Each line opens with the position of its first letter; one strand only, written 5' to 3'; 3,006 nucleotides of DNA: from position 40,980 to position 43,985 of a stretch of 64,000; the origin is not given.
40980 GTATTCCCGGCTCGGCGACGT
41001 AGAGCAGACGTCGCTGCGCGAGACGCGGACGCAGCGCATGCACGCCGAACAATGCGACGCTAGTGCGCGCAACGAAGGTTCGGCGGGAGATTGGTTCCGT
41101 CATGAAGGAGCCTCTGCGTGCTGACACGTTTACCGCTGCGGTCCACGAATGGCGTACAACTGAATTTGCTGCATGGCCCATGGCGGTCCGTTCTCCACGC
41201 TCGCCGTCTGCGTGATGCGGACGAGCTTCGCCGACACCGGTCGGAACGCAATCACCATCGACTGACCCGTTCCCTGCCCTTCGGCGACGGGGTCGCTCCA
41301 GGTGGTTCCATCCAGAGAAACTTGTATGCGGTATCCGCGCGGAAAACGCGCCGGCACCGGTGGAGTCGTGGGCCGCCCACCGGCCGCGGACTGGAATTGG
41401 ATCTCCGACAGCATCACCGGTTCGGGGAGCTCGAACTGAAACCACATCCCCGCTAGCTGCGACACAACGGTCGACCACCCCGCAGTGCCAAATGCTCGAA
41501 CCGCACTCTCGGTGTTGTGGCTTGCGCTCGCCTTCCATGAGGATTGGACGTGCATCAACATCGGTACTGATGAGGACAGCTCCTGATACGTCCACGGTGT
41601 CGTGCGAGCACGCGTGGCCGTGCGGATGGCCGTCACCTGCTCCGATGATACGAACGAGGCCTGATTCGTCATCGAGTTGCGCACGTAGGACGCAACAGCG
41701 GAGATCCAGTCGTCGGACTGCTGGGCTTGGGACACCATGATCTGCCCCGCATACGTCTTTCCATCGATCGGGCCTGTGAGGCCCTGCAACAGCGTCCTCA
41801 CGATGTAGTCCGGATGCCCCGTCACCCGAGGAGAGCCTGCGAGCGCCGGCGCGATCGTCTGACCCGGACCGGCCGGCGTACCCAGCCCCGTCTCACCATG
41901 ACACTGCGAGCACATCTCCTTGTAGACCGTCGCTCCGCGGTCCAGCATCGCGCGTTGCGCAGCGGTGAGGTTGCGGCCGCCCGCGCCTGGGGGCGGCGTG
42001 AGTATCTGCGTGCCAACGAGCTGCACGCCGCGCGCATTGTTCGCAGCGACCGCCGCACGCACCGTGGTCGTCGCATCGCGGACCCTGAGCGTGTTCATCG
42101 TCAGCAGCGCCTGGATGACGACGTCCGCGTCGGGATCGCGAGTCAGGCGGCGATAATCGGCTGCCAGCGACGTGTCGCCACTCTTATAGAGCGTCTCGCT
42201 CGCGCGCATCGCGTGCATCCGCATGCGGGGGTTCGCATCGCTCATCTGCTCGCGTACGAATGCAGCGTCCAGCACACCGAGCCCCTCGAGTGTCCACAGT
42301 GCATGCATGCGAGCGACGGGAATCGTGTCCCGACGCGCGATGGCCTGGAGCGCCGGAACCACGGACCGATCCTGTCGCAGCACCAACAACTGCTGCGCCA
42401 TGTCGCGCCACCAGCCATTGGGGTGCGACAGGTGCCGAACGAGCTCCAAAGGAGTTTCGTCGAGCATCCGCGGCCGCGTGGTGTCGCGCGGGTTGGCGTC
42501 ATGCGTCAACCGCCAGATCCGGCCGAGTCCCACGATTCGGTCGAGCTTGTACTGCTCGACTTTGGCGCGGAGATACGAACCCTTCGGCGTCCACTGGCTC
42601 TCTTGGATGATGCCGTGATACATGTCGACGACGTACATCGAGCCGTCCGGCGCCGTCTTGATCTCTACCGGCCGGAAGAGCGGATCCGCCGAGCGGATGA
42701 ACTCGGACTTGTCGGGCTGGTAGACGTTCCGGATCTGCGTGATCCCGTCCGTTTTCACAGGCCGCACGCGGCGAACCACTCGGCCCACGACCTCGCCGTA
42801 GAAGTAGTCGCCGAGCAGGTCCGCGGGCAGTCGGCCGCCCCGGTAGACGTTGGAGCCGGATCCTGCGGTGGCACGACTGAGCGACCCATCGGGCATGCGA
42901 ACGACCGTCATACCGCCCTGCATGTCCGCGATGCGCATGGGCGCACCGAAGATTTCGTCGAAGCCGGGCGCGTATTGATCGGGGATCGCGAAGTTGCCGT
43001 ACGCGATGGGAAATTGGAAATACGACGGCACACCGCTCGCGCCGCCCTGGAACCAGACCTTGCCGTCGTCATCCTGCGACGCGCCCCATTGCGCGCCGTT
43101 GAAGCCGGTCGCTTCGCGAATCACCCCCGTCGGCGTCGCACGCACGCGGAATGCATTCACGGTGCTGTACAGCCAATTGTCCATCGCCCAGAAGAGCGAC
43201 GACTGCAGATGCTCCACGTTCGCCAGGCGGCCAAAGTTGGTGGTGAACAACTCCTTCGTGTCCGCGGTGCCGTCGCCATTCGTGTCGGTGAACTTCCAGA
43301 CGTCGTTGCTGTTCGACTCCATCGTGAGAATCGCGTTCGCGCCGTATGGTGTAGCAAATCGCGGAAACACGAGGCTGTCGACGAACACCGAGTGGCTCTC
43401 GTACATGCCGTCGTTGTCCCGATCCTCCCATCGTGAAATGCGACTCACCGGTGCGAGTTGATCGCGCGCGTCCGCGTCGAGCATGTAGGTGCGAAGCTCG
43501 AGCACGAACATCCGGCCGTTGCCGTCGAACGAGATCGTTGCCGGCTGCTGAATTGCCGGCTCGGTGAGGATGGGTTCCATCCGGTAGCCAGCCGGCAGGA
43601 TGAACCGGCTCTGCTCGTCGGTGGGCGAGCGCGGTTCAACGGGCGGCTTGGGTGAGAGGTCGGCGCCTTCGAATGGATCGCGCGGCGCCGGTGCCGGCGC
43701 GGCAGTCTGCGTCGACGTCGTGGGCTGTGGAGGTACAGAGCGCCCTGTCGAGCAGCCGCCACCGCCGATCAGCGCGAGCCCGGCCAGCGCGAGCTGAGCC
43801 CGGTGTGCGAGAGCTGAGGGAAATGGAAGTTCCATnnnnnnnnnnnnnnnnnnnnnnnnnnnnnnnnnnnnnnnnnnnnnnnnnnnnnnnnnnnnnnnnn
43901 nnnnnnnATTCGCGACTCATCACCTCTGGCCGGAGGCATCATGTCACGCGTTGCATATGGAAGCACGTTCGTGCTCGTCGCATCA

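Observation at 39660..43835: Operon linking a heme-dehydrogenase/discoidin lipoprotein and a secreted propeller to cytoplasmic rhamnose mutarotase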

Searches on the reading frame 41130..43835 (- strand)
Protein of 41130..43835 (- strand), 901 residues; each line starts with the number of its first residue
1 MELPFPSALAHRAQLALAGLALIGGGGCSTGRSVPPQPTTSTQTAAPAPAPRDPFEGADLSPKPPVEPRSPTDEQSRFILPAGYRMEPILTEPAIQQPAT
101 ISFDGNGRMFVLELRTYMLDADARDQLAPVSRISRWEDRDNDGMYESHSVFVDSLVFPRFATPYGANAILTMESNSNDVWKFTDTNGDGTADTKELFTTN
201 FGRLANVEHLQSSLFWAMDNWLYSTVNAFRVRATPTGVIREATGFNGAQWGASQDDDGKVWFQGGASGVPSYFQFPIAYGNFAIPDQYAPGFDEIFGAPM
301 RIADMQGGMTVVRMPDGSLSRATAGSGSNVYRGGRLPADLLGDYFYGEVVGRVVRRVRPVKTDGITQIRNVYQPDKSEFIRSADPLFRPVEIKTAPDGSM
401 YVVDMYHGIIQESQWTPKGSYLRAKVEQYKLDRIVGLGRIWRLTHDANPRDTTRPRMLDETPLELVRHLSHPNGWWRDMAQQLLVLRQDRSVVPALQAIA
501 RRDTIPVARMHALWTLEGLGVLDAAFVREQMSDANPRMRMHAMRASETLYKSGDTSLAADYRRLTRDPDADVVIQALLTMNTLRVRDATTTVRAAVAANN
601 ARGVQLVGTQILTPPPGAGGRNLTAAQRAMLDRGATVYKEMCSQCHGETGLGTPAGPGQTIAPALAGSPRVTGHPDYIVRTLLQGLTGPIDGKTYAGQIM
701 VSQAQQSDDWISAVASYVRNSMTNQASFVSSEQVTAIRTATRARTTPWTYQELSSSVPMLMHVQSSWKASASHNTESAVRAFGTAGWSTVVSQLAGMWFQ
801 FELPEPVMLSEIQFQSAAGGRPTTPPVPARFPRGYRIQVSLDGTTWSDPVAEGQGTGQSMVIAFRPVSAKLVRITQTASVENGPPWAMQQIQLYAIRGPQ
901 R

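Call 6: search_protein_families(library=pfam, proteins=[window:41130-43835:-], max_evalue=0.01)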
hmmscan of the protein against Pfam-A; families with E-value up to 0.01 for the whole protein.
window:41130-43835:- (901 aa): 6 families
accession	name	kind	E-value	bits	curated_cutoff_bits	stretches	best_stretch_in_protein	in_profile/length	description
PF23500.1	DUF7133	-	3.8e-74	250.8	27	1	70-446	1-384/385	Domain of unknown function (DUF7133)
PF00754.31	F5_F8_type_C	-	2.9e-10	40.8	28.2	1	766-882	5-118/127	F5/8 type C domain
PF13442.11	Cytochrome_CBB3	-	6.3e-07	30.1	27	1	630-687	2-46/68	Cytochrome C oxidase, cbb3-type, subunit III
PF00034.26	Cytochrom_C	-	5.9e-06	27.9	21.3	1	632-720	2-88/90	Cytochrome c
PF13646.12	HEAT_2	-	3.1e-05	24.6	27.7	0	465-520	4-59/88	HEAT repeats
PF22633.2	F5_F8_type_C_2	-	4.4e-05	24.5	27.8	1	787-874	12-91/91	NedA-like, galactose-binding domain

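Call 7: search_protein_families(library=ncbifam, proteins=[window:41130-43835:-], max_evalue=0.01)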
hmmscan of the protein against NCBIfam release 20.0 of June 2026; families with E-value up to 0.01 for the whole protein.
window:41130-43835:- (901 aa): 4 families
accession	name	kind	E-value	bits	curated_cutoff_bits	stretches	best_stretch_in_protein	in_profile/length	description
TIGR02604.1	Piru_Ver_Nterm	subfamily_domain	2.2e-39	135.9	122.2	2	83-224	1-139/367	PVC-type heme-binding CxxCH protein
TIGR00782.1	ccoP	equivalog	1.3e-07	31.3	179.95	1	632-723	108-194/285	cytochrome-c oxidase, cbb3-type subunit III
NF050122.1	bc1_QcrC_actin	exception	0.00023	20.5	200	1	625-721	35-117/253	cytochrome bc1 complex diheme cytochrome c subunit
TIGR03872.1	cytochrome_MoxG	equivalog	0.0099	16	147.8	0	620-652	33-65/133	cytochrome c(L), periplasmic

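Call 25: search_solved_structures(query=window:41130-43835:-, max_evalue=0.1)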
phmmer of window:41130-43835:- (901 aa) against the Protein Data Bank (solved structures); distinct sequences matched with E-value up to 0.1: 21.
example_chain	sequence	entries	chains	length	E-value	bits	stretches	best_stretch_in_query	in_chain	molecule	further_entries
6qpv_A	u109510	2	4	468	1.5e-06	29.8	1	629-739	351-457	Copper-containing nitrite reductase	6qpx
2yqb_A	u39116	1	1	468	1.5e-06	29.8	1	630-739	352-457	COPPER-CONTAINING NITRITE REDUCTASE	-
3zbm_A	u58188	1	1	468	1.5e-06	29.7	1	630-739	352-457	COPPER-CONTAINING NITRITE REDUCTASE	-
5obo_A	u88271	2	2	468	1.5e-06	29.7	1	630-739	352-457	Nitrite reductase, copper-containing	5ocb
3ziy_A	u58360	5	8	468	1.5e-06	29.7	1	630-739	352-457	COPPER-CONTAINING NITRITE REDUCTASE | Nitrite reductase, copper-containing | Nitrite reductase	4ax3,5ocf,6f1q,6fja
7r2u_A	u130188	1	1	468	1.5e-06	29.7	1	630-739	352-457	Copper-containing nitrite reductase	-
6qq1_A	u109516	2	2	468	1.5e-06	29.7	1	630-739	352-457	Copper-containing nitrite reductase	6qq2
6qpz_A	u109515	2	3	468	1.5e-06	29.7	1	629-739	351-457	Copper-containing nitrite reductase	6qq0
9fom_A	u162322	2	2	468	1.5e-06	29.7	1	630-739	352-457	Copper-containing nitrite reductase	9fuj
7qq2_A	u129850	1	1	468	1.5e-06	29.7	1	630-739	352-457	Copper-containing nitrite reductase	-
9fui_A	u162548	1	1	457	2.2e-06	29.2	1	630-739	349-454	Copper-containing nitrite reductase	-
9fuh_A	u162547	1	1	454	2.9e-06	28.8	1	630-738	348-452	Copper-containing nitrite reductase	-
8qgf_A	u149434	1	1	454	2.9e-06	28.8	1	630-738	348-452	Copper-containing nitrite reductase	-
9fuk_A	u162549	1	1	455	2.9e-06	28.8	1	630-738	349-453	Copper-containing nitrite reductase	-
2fwl_A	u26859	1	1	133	1.9e-05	26.1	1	634-726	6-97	Cytochrome c-552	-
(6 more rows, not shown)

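Call 26: find_homologous_proteins(query=window:41130-43835:-, max_evalue=1e-10)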
Query window:41130-43835:- (901 aa): 4344 proteins with E <= 1e-10 among 8000 candidates; the best 120 are listed.
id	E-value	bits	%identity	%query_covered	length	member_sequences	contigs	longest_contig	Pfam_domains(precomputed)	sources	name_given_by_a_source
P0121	0.0e+0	2061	100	100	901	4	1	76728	PF00754.32,PF23500.2,PF13442.12,PF00034.27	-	-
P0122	0.0e+0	1607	81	95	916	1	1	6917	PF00754.32,PF23500.2,PF13442.12,PF13646.13,PF00034.27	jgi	jgi:mono/diheme cytochrome c family protein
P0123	0.0e+0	1534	75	99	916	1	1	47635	PF00754.32,PF23500.2,PF13442.12,PF00034.27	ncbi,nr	ncbi:MAG TPA: c-type cytochrome [Gemmatimonadaceae bacterium]|nr:c-type cytochrome [Gemmatimonadacea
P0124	0.0e+0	1514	73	100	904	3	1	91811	PF00754.32,PF23500.2,PF13442.12,PF00034.27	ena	-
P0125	0.0e+0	1511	74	97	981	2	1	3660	PF00754.32,PF23500.2,PF13442.12,PF13646.13,PF00034.27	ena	-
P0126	0.0e+0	1491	76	94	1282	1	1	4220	PF01839.30,PF00754.32,PF13517.13,PF23500.2,PF13442.12,PF00034.27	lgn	-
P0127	0.0e+0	1487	71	99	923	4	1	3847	PF00754.32,PF23500.2,PF13442.12,PF13646.13,PF00034.27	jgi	-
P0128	0.0e+0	1486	75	94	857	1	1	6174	PF00754.32,PF23500.2,PF13442.12,PF13646.13,PF00034.27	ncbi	ncbi:MAG: discoidin domain-containing protein [Gemmatimonadaceae bacterium]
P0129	0.0e+0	1482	71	99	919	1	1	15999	PF00754.32,PF23500.2,PF13442.12,PF13646.13,PF00034.27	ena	-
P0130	0.0e+0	1480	71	99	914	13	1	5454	PF00754.32,PF22633.4,PF23500.2,PF13442.12,PF00034.27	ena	-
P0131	0.0e+0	1479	71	99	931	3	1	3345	PF00754.32,PF23500.2,PF13442.12,PF00034.27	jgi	jgi:mono/diheme cytochrome c family protein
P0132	0.0e+0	1475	74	97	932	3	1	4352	PF00754.32,PF23500.2,PF13646.13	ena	-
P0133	0.0e+0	1470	74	96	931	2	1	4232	PF00754.32,PF23500.2,PF13442.12,PF00034.27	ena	-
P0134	0.0e+0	1470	74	94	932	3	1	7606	PF00754.32,PF23500.2,PF13442.12,PF13646.13,PF00034.27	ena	-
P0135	0.0e+0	1467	75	95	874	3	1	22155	PF00754.32,PF23500.2,PF13442.12,PF13646.13,PF00034.27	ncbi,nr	ncbi:MAG TPA: discoidin domain-containing protein, partial [Gemmatimonadaceae bacterium]|nr:discoidi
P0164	0.0e+0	1299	66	94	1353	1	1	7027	PF00754.32,PF06439.19,PF22633.4,PF23500.2,PF06283.18,PF13442.12,PF00034.27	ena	-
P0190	0.0e+0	1144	60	93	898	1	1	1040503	PF00754.32,PF23500.2,PF00034.27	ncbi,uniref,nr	ncbi:coagulation factor 5/8 type domain protein (plasmid) [Gemmatirosa kalamazoonensis]|uniref:Coagu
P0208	0.0e+0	1133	58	94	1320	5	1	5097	PF00754.32,PF22633.4,PF23500.2,PF13442.12,PF13646.13,PF00034.27,PF04734.19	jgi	-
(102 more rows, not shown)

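Call 27: find_encoding_contigs(protein=P0124, flank=7000, max_places=1)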
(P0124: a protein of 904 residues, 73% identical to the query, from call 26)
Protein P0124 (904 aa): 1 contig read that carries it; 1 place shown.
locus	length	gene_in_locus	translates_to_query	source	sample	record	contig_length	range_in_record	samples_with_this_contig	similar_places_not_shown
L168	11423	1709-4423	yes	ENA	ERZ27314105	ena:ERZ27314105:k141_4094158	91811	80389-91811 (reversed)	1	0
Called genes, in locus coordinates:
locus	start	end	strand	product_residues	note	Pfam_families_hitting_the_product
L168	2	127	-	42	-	?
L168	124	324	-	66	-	-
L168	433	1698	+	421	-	PF01839:FG-GAP (faint), PF13517:FG-GAP_3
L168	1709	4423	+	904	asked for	PF23500:DUF7133, PF00034:Cytochrom_C (weak), PF13442:Cytochrome_CBB3 (faint), PF00754:F5_F8_type_C (weak)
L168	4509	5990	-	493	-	PF05157:MshEN (weak), PF00437:T2SSE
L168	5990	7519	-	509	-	PF21305:type_II_gspD_N0 (weak), PF03958:Secretin_N, PF00263:Secretin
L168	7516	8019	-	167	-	-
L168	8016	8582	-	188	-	PF10741:T2SSM_b (weak)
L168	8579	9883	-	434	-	PF05137:PilN (weak)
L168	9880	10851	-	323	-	PF21687:T2SSK_1st, PF12836:HHH_3 (faint)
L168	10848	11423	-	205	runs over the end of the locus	-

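Call 28: find_encoding_contigs(protein=P0123, flank=7000, max_places=1)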
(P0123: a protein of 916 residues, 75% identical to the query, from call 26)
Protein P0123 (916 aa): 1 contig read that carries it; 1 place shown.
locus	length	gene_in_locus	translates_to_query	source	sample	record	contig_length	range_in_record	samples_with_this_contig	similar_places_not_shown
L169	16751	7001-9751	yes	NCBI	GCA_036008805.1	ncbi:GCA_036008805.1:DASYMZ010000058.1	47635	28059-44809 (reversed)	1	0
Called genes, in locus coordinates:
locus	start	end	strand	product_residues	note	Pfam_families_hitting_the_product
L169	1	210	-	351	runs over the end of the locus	PF25919:BSH_CusB (faint), PF25917:BSH_RND, PF25954:Beta-barrel_RND_2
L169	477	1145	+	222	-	PF00440:TetR_N, PF02909:TetR_C_1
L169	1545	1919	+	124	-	PF05635:23S_rRNA_IVP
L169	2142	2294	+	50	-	-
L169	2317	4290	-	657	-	PF10060:DUF2298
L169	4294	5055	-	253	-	PF00535:Glycos_transf_2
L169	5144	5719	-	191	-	-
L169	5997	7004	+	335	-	PF01156:IU_nuc_hydro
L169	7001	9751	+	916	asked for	PF23500:DUF7133, PF00034:Cytochrom_C (weak), PF13442:Cytochrome_CBB3 (faint), PF00754:F5_F8_type_C (weak)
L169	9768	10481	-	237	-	-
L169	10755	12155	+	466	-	PF01590:GAF, PF13185:GAF_2, PF00512:HisKA, PF02518:HATPase_c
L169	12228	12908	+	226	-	PF00072:Response_reg, PF00486:Trans_reg_C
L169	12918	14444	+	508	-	PF00672:HAMP, PF00512:HisKA, PF02518:HATPase_c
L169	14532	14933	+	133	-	PF03413:PepSY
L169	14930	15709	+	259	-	PF01569:PAP2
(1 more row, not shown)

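Call 29: find_encoding_contigs(protein=P0190, flank=7000, max_places=1)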
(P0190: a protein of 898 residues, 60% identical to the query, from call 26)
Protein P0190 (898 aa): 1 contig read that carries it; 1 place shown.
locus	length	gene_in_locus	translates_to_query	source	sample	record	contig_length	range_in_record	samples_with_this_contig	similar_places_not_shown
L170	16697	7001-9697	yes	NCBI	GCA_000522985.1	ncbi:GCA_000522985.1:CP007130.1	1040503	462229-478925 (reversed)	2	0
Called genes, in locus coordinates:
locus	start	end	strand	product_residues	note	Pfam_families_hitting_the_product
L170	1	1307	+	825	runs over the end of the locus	PF08447:PAS_3, PF00989:PAS, PF13188:PAS_8, PF00989:PAS, PF08448:PAS_4, PF13426:PAS_9, PF08447:PAS_3, PF00512:HisKA, +4 more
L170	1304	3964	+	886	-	PF20601:DUF6797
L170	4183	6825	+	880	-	PF00069:Pkinase, PF07714:PK_Tyr_Ser-Thr, PF13428:TPR_14 (faint), PF13176:TPR_7 (faint)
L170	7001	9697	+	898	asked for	PF23500:DUF7133, PF00034:Cytochrom_C (faint), PF00754:F5_F8_type_C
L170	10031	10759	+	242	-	-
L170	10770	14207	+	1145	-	PF00930:DPPIV_N (faint), PF26549:Tricorn_N, PF26550:Tricorn_2nd, PF07676:PD40, PF25174:Beta-prop_THOC3 (faint), PF26549:Tricorn_N, PF01979:Amidohydro_1, PF07969:Amidohydro_3 (weak)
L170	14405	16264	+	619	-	PF00890:FAD_binding_2 (faint), PF01266:DAO (faint), PF13450:NAD_binding_8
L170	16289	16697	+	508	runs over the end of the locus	PF01546:Peptidase_M20, PF07687:M20_dimer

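Call 32: find_encoding_contigs(protein=P0122, flank=7000, max_places=2)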
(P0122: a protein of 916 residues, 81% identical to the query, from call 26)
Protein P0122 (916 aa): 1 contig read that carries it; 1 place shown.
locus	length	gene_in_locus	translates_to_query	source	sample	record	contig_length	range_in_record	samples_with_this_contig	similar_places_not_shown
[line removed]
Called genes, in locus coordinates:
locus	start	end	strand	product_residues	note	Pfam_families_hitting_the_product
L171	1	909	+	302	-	?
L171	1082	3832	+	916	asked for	PF23500:DUF7133, PF13646:HEAT_2 (faint), PF00034:Cytochrom_C, PF13442:Cytochrome_CBB3 (weak), PF00754:F5_F8_type_C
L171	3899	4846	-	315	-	PF01261:AP_endonuc_2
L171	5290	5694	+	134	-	-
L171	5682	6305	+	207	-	PF06445:GyrI-like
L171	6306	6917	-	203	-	?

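Call 53: search_solved_structures(query=A2, max_evalue=1)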
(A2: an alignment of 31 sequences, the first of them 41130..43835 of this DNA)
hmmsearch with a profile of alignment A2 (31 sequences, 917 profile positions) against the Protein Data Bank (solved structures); distinct sequences matched with E-value up to 1: 108 (the best 60 are shown).
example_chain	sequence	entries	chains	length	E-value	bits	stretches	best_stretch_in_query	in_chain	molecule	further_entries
6qpv_A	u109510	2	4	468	9.4e-15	56.7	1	630-757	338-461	Copper-containing nitrite reductase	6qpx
6qpz_A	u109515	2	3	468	9.4e-15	56.7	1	630-757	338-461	Copper-containing nitrite reductase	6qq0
7qq2_A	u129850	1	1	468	9.8e-15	56.6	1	631-757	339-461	Copper-containing nitrite reductase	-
6qq1_A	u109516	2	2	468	1e-14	56.6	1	631-757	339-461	Copper-containing nitrite reductase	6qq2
9fom_A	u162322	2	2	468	1e-14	56.6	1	631-757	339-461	Copper-containing nitrite reductase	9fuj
2yqb_A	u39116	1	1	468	1e-14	56.6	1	631-757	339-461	COPPER-CONTAINING NITRITE REDUCTASE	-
5obo_A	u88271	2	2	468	1e-14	56.6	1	631-757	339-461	Nitrite reductase, copper-containing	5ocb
3ziy_A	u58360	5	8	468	1e-14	56.6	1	631-757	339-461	COPPER-CONTAINING NITRITE REDUCTASE | Nitrite reductase, copper-containing | Nitrite reductase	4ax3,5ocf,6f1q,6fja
7r2u_A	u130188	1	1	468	1e-14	56.6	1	631-757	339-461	Copper-containing nitrite reductase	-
3zbm_A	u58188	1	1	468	1e-14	56.6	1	631-757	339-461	COPPER-CONTAINING NITRITE REDUCTASE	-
9fui_A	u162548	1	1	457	2.4e-14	55.4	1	631-754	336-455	Copper-containing nitrite reductase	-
9fuh_A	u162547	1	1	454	4.2e-14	54.5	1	631-753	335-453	Copper-containing nitrite reductase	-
8qgf_A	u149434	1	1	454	4.2e-14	54.5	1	631-753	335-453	Copper-containing nitrite reductase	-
9fuk_A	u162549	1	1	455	4.2e-14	54.5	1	631-753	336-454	Copper-containing nitrite reductase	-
2zoo_A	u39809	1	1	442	5.5e-12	47.5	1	635-752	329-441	Probable nitrite reductase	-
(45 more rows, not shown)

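Call 72: search_protein_families(library=pfam, proteins=[P0164, P0208, P0126], max_evalue=0.0001)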
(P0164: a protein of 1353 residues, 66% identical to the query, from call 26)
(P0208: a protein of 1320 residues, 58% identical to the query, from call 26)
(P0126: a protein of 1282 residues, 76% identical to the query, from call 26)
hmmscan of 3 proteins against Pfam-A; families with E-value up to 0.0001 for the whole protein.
P0164 (1353 aa): 7 families
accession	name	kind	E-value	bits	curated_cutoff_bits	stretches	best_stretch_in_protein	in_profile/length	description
PF23500.1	DUF7133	-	1.8e-74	251.8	27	1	516-891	1-383/385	Domain of unknown function (DUF7133)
PF06283.17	ThuA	-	3.2e-41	142.3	33.4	1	230-479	1-207/209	Trehalose utilisation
PF06439.18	3keto-disac_hyd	-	2.8e-32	112.7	26.8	1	26-195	3-186/187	3-keto-disaccharide hydrolase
PF00754.31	F5_F8_type_C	-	2.9e-10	40.8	28.2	1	1223-1336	4-119/127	F5/8 type C domain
PF00034.26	Cytochrom_C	-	6.4e-08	34.3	21.3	1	1083-1172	1-88/90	Cytochrome c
PF13442.11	Cytochrome_CBB3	-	1.1e-06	29.3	27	1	1083-1170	3-68/68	Cytochrome C oxidase, cbb3-type, subunit III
PF22633.2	F5_F8_type_C_2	-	1.9e-05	25.6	27.8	1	1239-1327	12-91/91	NedA-like, galactose-binding domain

P0208 (1320 aa): 7 families
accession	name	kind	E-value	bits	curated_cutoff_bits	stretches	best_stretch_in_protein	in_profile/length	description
PF23500.1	DUF7133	-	3e-72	244.5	27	1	491-864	2-384/385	Domain of unknown function (DUF7133)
PF04734.18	Ceramidase_alk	-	3.4e-18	66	32.1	1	45-263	7-232/509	Neutral/alkaline non-lysosomal ceramidase, N-terminal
PF00754.31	F5_F8_type_C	-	9.6e-11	42.3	28.2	1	1201-1308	18-121/127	F5/8 type C domain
PF13646.12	HEAT_2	-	1.3e-08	35.5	27.7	0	944-1015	4-69/88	HEAT repeats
PF00034.26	Cytochrom_C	-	1.1e-06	30.2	21.3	1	1053-1142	1-88/90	Cytochrome c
PF13442.11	Cytochrome_CBB3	-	4.4e-06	27.4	27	1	1052-1140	2-68/68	Cytochrome C oxidase, cbb3-type, subunit III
PF22633.2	F5_F8_type_C_2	-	9.5e-06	26.6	27.8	1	1209-1297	12-91/91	NedA-like, galactose-binding domain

P0126 (1282 aa): 6 families
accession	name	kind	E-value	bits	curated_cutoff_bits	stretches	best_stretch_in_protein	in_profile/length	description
PF23500.1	DUF7133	-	1.4e-75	255.5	27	1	444-819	1-383/385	Domain of unknown function (DUF7133)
PF13517.12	FG-GAP_3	-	2.5e-33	114.9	26.9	4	324-387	1-60/61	FG-GAP-like repeat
PF01839.29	FG-GAP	-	3.9e-11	43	22.1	0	156-183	5-31/37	FG-GAP repeat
PF00034.26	Cytochrom_C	-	1.3e-07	33.3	21.3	1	1011-1098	2-88/90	Cytochrome c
PF00754.31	F5_F8_type_C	-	1.6e-07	31.9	28.2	1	1148-1265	9-119/127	F5/8 type C domain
PF13442.11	Cytochrome_CBB3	-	2.6e-06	28.1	27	1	1010-1096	3-68/68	Cytochrome C oxidase, cbb3-type, subunit III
